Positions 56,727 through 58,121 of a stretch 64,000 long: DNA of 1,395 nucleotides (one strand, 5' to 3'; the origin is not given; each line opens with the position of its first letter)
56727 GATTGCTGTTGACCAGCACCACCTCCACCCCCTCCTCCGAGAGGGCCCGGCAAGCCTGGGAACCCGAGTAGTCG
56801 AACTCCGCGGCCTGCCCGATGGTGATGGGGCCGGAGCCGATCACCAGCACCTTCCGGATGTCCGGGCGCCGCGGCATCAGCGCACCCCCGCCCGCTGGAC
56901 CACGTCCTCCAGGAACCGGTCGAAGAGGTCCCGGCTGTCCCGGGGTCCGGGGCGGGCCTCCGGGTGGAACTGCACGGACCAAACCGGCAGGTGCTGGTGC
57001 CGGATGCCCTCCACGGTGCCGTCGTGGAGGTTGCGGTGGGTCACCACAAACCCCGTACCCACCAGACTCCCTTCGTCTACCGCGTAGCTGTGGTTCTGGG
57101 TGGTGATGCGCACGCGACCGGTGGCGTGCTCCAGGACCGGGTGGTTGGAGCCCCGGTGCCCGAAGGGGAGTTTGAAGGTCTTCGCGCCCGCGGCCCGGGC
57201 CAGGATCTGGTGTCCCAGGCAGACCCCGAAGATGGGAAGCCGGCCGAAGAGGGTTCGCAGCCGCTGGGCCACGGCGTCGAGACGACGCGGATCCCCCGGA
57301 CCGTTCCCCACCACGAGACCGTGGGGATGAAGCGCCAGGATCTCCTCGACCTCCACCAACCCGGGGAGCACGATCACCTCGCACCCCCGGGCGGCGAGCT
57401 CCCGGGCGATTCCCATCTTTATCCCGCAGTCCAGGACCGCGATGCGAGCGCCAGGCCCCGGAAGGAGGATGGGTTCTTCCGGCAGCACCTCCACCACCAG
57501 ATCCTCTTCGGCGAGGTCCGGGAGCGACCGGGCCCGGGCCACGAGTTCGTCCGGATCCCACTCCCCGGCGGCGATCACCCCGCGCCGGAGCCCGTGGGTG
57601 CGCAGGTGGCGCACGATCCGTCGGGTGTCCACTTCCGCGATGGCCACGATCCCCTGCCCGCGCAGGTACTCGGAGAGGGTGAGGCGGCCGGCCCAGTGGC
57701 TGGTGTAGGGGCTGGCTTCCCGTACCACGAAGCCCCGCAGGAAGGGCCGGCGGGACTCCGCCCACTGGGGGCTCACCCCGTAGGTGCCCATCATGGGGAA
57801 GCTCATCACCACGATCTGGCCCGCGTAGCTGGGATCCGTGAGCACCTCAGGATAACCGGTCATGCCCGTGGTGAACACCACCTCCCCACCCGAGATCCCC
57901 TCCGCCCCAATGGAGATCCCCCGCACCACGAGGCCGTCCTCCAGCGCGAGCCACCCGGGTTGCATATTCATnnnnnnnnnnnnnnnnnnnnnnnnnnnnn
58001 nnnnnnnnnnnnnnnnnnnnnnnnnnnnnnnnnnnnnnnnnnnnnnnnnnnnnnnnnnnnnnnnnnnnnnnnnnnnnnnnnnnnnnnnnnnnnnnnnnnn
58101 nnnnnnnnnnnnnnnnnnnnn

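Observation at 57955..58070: carAB control region: tandem ARG boxes overlapping the start codon, an intrinsic terminator just upstream, and an in-frame SD-ATG beyond it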

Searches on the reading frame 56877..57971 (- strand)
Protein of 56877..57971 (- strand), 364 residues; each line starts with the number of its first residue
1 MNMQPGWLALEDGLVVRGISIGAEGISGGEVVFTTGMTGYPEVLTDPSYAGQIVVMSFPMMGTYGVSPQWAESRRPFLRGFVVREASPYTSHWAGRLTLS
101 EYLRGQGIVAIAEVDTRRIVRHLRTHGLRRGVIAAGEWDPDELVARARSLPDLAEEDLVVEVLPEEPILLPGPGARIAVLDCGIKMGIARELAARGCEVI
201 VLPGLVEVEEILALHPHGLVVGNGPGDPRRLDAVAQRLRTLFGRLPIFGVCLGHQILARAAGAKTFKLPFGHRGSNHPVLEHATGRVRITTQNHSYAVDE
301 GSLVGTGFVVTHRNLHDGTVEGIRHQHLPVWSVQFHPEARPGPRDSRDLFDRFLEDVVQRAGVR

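Call 7: search_protein_families(library=ncbifam, proteins=[window:56877-57971:-])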
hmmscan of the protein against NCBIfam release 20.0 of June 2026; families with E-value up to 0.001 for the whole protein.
window:56877-57971:- (364 aa): 23 families
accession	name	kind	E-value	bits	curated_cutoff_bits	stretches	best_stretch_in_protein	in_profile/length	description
TIGR01368.1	CPSaseIIsmall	equivalog_domain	4.7e-132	440.3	307.35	1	8-357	3-359/361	glutamine-hydrolyzing carbamoyl-phosphate synthase small subunit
NF009475.0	PRK12838.1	equivalog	1.3e-119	399.4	221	1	6-360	3-356/359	carbamoyl phosphate synthase small subunit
NF011201.0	PRK14607.1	equivalog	3.3e-22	78.9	670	1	201-355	30-187/534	bifunctional anthranilate synthase component II/anthranilate phosphoribosyltransferase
TIGR00566.1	trpG_papA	subfamily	7.1e-18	65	121.05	1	207-339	38-176/192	glutamine amidotransferase of anthranilate synthase or aminodeoxychorismate synthase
NF005271.0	PRK06774.1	equivalog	2.9e-17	62.7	340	1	197-354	24-189/191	aminodeoxychorismate synthase component II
NF005799.0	PRK07649.1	equivalog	3e-16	59.5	327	1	205-340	33-172/195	aminodeoxychorismate/anthranilate synthase component II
NF005946.0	PRK08007.1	equivalog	4.3e-16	59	332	1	205-340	33-172/187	aminodeoxychorismate synthase component 2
NF010081.0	PRK13566.1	equivalog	3.9e-15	55.1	645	1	189-339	545-700/729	anthranilate synthase component I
NF006462.0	PRK08857.1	equivalog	4.7e-15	55.7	345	1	204-340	32-177/193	aminodeoxychorismate/anthranilate synthase component II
NF005849.0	PRK07765.1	equivalog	4.8e-14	52.1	308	1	213-339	44-175/219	aminodeoxychorismate/anthranilate synthase component II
TIGR00888.1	guaA_Nterm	equivalog_domain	8.5e-14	51.4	172.15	1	187-359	13-186/188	glutamine-hydrolyzing GMP synthase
NF041322.1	Anth_synII_Halo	equivalog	1e-13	51.4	320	1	198-355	24-188/190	anthranilate synthase component II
TIGR01823.1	PabB-fungal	equivalog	1.8e-13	49.6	442.55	1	217-355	55-202/742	aminodeoxychorismate synthase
NF001975.0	PRK00758.1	equivalog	5.9e-13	48.8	198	1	188-355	17-180/185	GMP synthase subunit A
TIGR01815.1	TrpE-clade3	equivalog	7.1e-13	47.4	739.15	1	209-339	552-688/717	anthranilate synthase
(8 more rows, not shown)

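Call 11: find_related_loci(query=window:56877-57971:-, collection=genome_contigs, flank=3000)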
Query window:56877-57971:- (364 aa) in genome_contigs; peptide patterns used: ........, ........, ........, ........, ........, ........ (x = any residue, [..] = any of these).
599 stretches matched a pattern (row limit reached: there are more); 570 encode a relative of the query (tblastn E <= 1e-3); the best 80 are kept; 80 distinct loci.
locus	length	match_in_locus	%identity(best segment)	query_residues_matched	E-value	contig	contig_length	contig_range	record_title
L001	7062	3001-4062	46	7-362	4e-107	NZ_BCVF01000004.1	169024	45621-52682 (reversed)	Bacillus badius NBRC 15713, whole genome shotgun sequence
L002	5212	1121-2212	47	4-353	4e-106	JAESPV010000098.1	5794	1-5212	MAG: Desulfocapsa sp. isolate NORP205 MHASMcontig_205970, whole genome shotgun sequence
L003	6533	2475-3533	51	8-357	8e-106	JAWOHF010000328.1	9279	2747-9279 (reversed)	MAG: Candidatus Aminicenantes bacterium isolate CWP4-2.bin.162 k191_2969481, whole genome shotgun sequence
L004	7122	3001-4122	47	4-362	2e-105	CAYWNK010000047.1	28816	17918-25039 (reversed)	MAG TPA_asm: uncultured Planctomycetaceae bacterium isolate binchicken_co366_43 genome assembly, contig: NODE_756_length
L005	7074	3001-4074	46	6-361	4e-104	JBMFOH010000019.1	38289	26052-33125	MAG: bacterium isolate KM4338-32 NODE_19_length_38289_cov_7.123626, whole genome shotgun sequence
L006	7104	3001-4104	47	2-355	5e-103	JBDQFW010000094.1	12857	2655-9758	MAG: Planctomycetota bacterium isolate SFB_27D_18Oct17_20_17 NODE_94_length_12857_cov_3.243818, whole genome shotgun seq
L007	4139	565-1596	44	10-355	7e-104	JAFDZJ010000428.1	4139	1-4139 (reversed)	MAG: Bacteroidetes bacterium isolate SZAS-81 CK_MAG-54__428__length-4139, whole genome shotgun sequence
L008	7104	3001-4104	49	5-353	3e-102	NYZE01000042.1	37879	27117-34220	MAG: Planctomycetota bacterium isolate ARS63 MHASMcontig_398690, whole genome shotgun sequence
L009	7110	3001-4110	47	1-355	9e-102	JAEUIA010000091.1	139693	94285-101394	MAG: Planctomycetota bacterium isolate new MAG-31 k141_864091, whole genome shotgun sequence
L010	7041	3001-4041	42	7-355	1e-101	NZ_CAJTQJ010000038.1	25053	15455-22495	MAG: uncultured Brachyspira sp. isolate MGBC110401, whole genome shotgun sequence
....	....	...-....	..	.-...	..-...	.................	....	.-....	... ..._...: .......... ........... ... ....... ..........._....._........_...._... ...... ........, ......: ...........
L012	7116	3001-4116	46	7-363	1e-98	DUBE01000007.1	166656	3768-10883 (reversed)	MAG TPA_asm: Planctomycetota bacterium isolate UWMA-0294 NODE_121_length_166656_cov_0.262349, whole genome shotgun seque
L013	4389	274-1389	45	6-360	2e-100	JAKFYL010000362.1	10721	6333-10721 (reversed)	MAG: Planctomycetota bacterium isolate ND5_Bin_60 ND5_0005615, whole genome shotgun sequence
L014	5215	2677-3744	48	3-355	9e-100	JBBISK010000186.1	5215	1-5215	MAG: Candidatus Aminicenantes bacterium isolate QNF170220_bin_371 NODE_15888_length_5215_cov_4.328488, whole genome shot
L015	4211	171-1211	46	8-354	8e-100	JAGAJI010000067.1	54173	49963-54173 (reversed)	MAG: Clostridia bacterium isolate RGIG8495 Water_deer_Cecum-1__c330226, whole genome shotgun sequence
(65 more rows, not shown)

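Call 12: find_homologous_proteins(query=window:56877-57971:-, max_evalue=1e-100)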
Query window:56877-57971:- (364 aa): 1082 proteins with E <= 1e-100 among 8000 candidates; the best 120 are listed.
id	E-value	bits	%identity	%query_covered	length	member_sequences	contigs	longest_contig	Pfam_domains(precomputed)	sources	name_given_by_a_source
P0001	1.1e-242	823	100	100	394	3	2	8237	PF07722.20,PF00117.35,PF00988.29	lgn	-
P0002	1.1e-211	721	87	100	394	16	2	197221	PF07722.20,PF00117.35,PF00988.29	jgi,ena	-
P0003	2.2e-204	697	84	100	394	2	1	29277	PF07722.20,PF00117.35,PF00988.29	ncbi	-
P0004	3.6e-192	656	79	100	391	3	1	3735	PF07722.20,PF00117.35,PF00988.29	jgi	-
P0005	1.4e-187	641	78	100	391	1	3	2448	PF07722.20,PF00117.35,PF00988.29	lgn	-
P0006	1.0e-170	586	73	96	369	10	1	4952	PF07722.20,PF00117.35,PF00988.29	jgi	jgi:carbamoyl-phosphate synthase small subunit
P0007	2.0e-170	585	73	97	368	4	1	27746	PF07722.20,PF00117.35,PF00988.29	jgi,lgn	jgi:carbamoyl-phosphate synthase small subunit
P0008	1.8e-168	578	72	98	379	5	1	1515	PF07722.20,PF00117.35,PF00988.29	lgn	-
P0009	9.9e-168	576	72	97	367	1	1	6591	PF07722.20,PF00117.35,PF00988.29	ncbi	-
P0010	1.1e-167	576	72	97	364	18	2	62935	PF07722.20,PF00117.35,PF00988.29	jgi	jgi:carbamoyl-phosphate synthase small subunit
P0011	1.1e-167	576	72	98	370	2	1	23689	PF07722.20,PF00117.35,PF00988.29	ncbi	-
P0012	1.5e-167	575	72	96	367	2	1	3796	PF07722.20,PF00117.35,PF00988.29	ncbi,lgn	-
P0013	3.7e-167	574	72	97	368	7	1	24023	PF07722.20,PF00117.35,PF00988.29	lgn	-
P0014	6.6e-167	573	73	96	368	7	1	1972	PF07722.20,PF00117.35,PF00988.29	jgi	jgi:carbamoyl-phosphate synthase small subunit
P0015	2.0e-166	572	72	97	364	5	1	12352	PF07722.20,PF00117.35,PF00988.29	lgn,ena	-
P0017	3.6e-163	561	71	97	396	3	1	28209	PF07722.20,PF00117.35,PF00988.29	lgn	-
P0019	1.0e-160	553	68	98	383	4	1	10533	PF07722.20,PF00117.35,PF00988.29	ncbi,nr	ncbi:MAG: glutamine-hydrolyzing carbamoyl-phosphate synthase small subunit [Armatimonadetes bacteriu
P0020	5.5e-159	547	69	98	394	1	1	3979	PF07722.20,PF00117.35,PF00988.29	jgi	jgi:carbamoyl-phosphate synthase small subunit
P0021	4.4e-157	541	68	97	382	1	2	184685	PF07722.20,PF00117.35,PF00988.29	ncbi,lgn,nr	ncbi:MAG: glutamine-hydrolyzing carbamoyl-phosphate synthase small subunit [Armatimonadota bacterium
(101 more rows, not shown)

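Call 15: find_encoding_contigs(protein=P0002, flank=3000, max_places=2)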
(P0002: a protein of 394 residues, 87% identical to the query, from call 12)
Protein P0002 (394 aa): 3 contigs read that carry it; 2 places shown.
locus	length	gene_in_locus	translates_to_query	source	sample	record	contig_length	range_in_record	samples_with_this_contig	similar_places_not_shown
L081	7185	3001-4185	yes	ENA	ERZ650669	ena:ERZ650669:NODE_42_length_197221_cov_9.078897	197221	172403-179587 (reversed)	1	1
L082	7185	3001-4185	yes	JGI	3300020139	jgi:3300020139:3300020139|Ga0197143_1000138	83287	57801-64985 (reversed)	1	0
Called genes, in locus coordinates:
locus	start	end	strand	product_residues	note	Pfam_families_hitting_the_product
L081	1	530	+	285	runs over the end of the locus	PF00149:Metallophos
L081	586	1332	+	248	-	PF01925:TauE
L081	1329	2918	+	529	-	PF02638:GHL10, PF16373:DUF4985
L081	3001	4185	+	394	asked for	PF00988:CPSase_sm_chain, PF00117:GATase, PF07722:Peptidase_C26 (faint)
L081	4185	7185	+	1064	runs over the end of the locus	PF25596:CPSase_L_D1, PF02786:CPSase_L_D2, PF02787:CPSase_L_D3, PF25596:CPSase_L_D1, PF02786:CPSase_L_D2, PF01071:GARS_A, PF07478:Dala_Dala_lig_C, PF02142:MGS, +4 more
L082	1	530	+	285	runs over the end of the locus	PF00149:Metallophos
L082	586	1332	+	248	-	PF01925:TauE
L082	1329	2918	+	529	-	PF02638:GHL10, PF16373:DUF4985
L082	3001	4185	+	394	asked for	PF00988:CPSase_sm_chain, PF00117:GATase, PF07722:Peptidase_C26 (faint)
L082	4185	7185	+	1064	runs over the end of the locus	PF25596:CPSase_L_D1, PF02786:CPSase_L_D2, PF02787:CPSase_L_D3, PF25596:CPSase_L_D1, PF02786:CPSase_L_D2, PF01071:GARS_A, PF07478:Dala_Dala_lig_C, PF02142:MGS, +4 more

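Call 16: find_encoding_contigs(protein=P0003, flank=3000, max_places=2)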
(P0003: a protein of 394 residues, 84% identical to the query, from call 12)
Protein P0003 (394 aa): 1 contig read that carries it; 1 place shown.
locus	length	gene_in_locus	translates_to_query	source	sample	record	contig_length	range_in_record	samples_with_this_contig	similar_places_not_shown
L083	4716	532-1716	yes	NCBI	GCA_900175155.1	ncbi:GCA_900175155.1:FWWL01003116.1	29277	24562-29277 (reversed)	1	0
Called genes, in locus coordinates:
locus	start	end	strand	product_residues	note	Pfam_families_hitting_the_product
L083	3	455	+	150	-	?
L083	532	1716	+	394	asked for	PF00988:CPSase_sm_chain, PF00117:GATase, PF07722:Peptidase_C26 (faint)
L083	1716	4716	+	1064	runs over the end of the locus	PF25596:CPSase_L_D1, PF02786:CPSase_L_D2, PF02787:CPSase_L_D3, PF25596:CPSase_L_D1, PF02786:CPSase_L_D2, PF01071:GARS_A, PF07478:Dala_Dala_lig_C, PF02142:MGS, +4 more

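Call 17: find_encoding_contigs(protein=P0004, flank=3000, max_places=1)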
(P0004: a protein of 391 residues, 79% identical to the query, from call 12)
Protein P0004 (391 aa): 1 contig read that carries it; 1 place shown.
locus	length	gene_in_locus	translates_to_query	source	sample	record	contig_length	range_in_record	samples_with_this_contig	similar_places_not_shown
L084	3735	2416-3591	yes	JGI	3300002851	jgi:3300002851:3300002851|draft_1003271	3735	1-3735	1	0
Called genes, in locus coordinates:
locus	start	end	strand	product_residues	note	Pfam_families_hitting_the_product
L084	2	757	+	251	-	?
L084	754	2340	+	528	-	PF14871:GHL6 (faint), PF02638:GHL10, PF16373:DUF4985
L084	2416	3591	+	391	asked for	PF00988:CPSase_sm_chain, PF00117:GATase, PF07722:Peptidase_C26 (weak)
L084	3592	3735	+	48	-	?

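Call 18: find_encoding_contigs(protein=P0005, flank=3000, max_places=1)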
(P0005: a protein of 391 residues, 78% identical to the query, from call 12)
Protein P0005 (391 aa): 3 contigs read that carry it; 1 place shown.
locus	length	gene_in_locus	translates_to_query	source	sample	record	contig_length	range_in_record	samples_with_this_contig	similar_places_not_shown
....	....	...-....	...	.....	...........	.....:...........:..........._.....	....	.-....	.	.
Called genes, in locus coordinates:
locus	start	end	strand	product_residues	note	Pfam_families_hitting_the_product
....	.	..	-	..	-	?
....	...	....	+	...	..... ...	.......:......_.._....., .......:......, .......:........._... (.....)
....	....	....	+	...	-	?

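Call 19: find_encoding_contigs(protein=P0017, flank=3000, max_places=1)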
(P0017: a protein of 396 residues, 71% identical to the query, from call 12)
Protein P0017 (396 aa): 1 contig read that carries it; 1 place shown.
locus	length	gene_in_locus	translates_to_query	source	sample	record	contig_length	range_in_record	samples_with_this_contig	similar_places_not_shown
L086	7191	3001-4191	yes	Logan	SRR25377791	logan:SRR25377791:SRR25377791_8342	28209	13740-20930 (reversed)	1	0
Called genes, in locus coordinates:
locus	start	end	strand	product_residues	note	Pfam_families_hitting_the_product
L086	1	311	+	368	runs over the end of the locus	PF00226:DnaJ, PF01556:DnaJ_C, PF00684:DnaJ_CXXCXGXG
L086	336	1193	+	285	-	PF06325:PrmA, PF08242:Methyltransf_12 (faint), PF05175:MTS, PF01135:PCMT (weak), PF02475:TRM5-TYW2_MTfase, PF13847:Methyltransf_31, PF08241:Methyltransf_11 (weak), PF13649:Methyltransf_25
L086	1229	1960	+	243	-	PF20260:PUA_4, PF04452:Methyltrans_RNA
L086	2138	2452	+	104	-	PF01909:NTP_transf_2, PF18765:Polbeta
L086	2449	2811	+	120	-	PF01934:HepT-like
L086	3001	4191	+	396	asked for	PF00988:CPSase_sm_chain, PF00117:GATase, PF07722:Peptidase_C26 (faint)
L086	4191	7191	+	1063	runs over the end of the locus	PF25596:CPSase_L_D1, PF02786:CPSase_L_D2, PF02787:CPSase_L_D3, PF25596:CPSase_L_D1, PF02786:CPSase_L_D2, PF01071:GARS_A, PF07478:Dala_Dala_lig_C (weak), PF02142:MGS, +5 more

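Call 20: find_encoding_contigs(protein=P0021, flank=3000, max_places=1)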
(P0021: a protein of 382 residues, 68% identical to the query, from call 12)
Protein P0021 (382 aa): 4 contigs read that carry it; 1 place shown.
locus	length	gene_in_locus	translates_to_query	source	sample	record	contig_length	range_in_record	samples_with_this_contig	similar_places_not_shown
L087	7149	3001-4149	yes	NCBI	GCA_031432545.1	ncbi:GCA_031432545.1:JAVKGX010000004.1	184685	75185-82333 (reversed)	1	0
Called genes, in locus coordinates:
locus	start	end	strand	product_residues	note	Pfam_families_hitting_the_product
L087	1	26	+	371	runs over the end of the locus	PF01628:HrcA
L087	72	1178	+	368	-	PF00226:DnaJ, PF01556:DnaJ_C, PF00684:DnaJ_CXXCXGXG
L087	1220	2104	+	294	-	PF06325:PrmA, PF08242:Methyltransf_12 (faint), PF05175:MTS, PF01135:PCMT, PF02475:TRM5-TYW2_MTfase, PF13847:Methyltransf_31, PF08241:Methyltransf_11 (weak), PF13649:Methyltransf_25, +1 more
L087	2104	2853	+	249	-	PF20260:PUA_4, PF04452:Methyltrans_RNA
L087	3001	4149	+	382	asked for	PF00988:CPSase_sm_chain, PF00117:GATase, PF07722:Peptidase_C26 (faint)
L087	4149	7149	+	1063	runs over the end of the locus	PF25596:CPSase_L_D1, PF02786:CPSase_L_D2, PF02787:CPSase_L_D3, PF25596:CPSase_L_D1, PF02786:CPSase_L_D2, PF01071:GARS_A, PF07478:Dala_Dala_lig_C, PF02142:MGS, +3 more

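Call 21: find_encoding_contigs(protein=P0020, flank=3000, max_places=1)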
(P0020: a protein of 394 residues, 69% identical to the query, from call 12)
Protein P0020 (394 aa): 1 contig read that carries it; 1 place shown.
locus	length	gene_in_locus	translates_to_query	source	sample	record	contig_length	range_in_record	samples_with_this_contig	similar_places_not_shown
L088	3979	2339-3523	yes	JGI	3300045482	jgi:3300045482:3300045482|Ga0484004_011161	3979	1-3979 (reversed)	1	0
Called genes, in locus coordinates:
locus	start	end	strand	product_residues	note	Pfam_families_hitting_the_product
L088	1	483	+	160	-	?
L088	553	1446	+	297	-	PF06325:PrmA, PF05175:MTS, PF01135:PCMT (weak), PF02475:TRM5-TYW2_MTfase, PF08241:Methyltransf_11 (weak), PF13649:Methyltransf_25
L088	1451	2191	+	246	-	PF20260:PUA_4, PF04452:Methyltrans_RNA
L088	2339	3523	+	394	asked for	PF00988:CPSase_sm_chain, PF00117:GATase, PF07722:Peptidase_C26 (faint)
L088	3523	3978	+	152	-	?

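Call 22: find_encoding_contigs(protein=P0019, flank=3000, max_places=1)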
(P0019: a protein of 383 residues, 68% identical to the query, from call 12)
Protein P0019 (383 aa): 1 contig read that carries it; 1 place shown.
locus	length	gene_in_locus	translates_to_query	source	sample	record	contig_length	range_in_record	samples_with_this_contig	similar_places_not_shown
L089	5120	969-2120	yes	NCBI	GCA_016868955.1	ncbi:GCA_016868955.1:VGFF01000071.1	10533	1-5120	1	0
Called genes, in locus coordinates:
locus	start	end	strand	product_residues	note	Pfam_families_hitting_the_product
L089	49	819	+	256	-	PF20260:PUA_4, PF04452:Methyltrans_RNA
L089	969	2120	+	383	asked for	PF00988:CPSase_sm_chain, PF00117:GATase, PF07722:Peptidase_C26 (faint)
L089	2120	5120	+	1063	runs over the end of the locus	PF25596:CPSase_L_D1, PF02786:CPSase_L_D2, PF02787:CPSase_L_D3, PF25596:CPSase_L_D1, PF02786:CPSase_L_D2, PF01071:GARS_A, PF07478:Dala_Dala_lig_C, PF02142:MGS, +3 more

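Call 23: find_encoding_contigs(protein=P0011, flank=3000, max_places=1)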
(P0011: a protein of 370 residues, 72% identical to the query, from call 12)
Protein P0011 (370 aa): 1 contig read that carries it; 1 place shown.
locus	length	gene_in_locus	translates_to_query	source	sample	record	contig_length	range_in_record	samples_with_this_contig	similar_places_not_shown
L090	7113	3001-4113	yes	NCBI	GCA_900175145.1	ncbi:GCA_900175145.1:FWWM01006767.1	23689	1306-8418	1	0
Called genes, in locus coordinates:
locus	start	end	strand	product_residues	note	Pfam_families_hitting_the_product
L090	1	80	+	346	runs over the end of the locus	PF01628:HrcA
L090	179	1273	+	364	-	PF00226:DnaJ, PF01556:DnaJ_C, PF00684:DnaJ_CXXCXGXG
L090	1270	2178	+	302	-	PF06325:PrmA, PF05175:MTS, PF08241:Methyltransf_11 (weak), PF13649:Methyltransf_25 (weak), PF13847:Methyltransf_31 (weak)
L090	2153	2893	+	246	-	PF20260:PUA_4, PF04452:Methyltrans_RNA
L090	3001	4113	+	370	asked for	PF07722:Peptidase_C26 (faint), PF00988:CPSase_sm_chain, PF00117:GATase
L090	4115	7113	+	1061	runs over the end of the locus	PF25596:CPSase_L_D1, PF01071:GARS_A (faint), PF02655:ATP-grasp_3 (faint), PF02786:CPSase_L_D2, PF02787:CPSase_L_D3, PF25596:CPSase_L_D1, PF02786:CPSase_L_D2, PF02142:MGS, +3 more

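Call 24: find_encoding_contigs(protein=P0007, flank=3000, max_places=1)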
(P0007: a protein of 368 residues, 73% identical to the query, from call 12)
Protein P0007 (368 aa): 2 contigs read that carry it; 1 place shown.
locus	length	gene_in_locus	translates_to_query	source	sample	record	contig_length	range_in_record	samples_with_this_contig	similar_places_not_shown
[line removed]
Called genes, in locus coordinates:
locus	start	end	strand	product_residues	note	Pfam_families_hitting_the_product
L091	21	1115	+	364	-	PF00226:DnaJ, PF01556:DnaJ_C, PF00684:DnaJ_CXXCXGXG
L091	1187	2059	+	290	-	PF06325:PrmA, PF05175:MTS, PF01135:PCMT (weak), PF02475:TRM5-TYW2_MTfase (weak), PF12847:Methyltransf_18 (weak), PF08241:Methyltransf_11, PF08242:Methyltransf_12 (weak), PF13649:Methyltransf_25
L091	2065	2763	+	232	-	PF20260:PUA_4, PF04452:Methyltrans_RNA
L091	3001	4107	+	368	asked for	PF00988:CPSase_sm_chain, PF00117:GATase, PF07722:Peptidase_C26 (faint)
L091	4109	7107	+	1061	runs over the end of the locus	PF25596:CPSase_L_D1, PF02786:CPSase_L_D2, PF02787:CPSase_L_D3, PF25596:CPSase_L_D1, PF02786:CPSase_L_D2, PF01071:GARS_A (weak), PF07478:Dala_Dala_lig_C (weak), PF15632:ATPgrasp_Ter (weak), +4 more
